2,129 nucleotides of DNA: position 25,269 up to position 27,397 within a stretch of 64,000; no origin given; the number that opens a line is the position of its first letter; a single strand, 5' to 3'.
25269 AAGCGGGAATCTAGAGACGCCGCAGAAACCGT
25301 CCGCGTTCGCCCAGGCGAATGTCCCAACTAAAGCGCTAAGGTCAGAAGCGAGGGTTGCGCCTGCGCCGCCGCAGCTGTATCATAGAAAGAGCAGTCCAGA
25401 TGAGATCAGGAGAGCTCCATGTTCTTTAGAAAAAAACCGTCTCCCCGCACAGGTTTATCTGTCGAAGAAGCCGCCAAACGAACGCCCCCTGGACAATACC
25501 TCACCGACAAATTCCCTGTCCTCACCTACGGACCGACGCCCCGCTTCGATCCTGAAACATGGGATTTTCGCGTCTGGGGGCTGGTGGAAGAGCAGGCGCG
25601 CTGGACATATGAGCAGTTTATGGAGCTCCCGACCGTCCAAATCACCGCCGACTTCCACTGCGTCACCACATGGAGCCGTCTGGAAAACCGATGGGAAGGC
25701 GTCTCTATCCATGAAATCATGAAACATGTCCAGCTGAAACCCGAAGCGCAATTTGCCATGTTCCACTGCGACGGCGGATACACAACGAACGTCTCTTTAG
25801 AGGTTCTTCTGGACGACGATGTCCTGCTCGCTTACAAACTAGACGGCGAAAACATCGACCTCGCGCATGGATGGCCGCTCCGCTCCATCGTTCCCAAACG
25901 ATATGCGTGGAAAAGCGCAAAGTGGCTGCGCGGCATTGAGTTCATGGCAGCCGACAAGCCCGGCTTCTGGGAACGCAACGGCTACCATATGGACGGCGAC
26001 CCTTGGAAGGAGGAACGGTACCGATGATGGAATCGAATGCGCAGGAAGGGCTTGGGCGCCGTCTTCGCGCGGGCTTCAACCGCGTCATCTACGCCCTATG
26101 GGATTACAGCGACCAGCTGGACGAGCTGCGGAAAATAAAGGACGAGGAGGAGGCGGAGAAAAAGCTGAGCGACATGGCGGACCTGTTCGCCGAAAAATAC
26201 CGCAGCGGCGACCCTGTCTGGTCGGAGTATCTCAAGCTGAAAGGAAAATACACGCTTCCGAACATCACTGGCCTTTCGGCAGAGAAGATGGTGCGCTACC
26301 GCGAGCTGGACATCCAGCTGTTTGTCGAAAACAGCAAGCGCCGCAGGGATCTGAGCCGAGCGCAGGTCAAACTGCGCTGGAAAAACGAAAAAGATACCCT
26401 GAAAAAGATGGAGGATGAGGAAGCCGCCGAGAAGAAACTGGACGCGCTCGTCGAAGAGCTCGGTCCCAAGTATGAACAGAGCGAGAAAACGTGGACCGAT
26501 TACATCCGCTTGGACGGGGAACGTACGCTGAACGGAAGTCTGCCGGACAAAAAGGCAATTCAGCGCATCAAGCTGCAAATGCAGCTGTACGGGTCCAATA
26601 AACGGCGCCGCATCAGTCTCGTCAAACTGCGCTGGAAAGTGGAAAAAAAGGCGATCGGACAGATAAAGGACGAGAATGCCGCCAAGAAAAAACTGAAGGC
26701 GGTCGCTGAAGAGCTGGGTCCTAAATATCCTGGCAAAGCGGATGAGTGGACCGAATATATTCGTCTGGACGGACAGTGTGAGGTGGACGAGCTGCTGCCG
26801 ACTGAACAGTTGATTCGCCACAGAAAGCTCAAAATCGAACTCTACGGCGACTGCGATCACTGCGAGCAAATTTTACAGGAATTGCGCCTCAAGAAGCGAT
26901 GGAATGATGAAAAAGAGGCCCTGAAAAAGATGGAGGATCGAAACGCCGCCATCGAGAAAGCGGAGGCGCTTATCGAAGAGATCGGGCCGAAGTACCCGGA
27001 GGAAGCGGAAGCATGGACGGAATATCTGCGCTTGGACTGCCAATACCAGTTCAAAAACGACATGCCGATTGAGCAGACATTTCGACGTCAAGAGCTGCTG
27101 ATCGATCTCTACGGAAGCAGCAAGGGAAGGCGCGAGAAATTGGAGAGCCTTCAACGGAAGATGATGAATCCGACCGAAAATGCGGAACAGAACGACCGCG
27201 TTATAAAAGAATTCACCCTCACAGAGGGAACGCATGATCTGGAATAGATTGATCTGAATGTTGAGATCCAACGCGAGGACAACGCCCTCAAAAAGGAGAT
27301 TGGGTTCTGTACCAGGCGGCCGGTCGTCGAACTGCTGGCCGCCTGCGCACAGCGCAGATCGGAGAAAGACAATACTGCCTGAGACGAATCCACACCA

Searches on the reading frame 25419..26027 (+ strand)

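Call 80: search_protein_families(library=pfam, proteins=[window:25419-26027:+], max_evalue=0.001)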
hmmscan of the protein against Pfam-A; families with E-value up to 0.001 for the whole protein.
window:25419-26027:+ (202 aa): 1 family
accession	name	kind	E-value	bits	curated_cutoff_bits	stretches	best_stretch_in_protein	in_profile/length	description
PF00174.25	Oxidored_molyb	-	1.4e-42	145.6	24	1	38-184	2-169/169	Oxidoreductase molybdopterin binding domain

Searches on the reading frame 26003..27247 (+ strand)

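Call 80: search_protein_families(library=pfam, proteins=[window:26003-27247:+], max_evalue=0.001)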
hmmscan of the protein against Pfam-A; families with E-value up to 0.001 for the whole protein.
window:26003-27247:+ (414 aa): 1 family
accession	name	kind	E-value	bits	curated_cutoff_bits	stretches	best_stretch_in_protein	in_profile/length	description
PF23610.1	VWA7_4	-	0.00075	20.4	27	0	115-161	48-94/119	VWA7 beta-sandwich domain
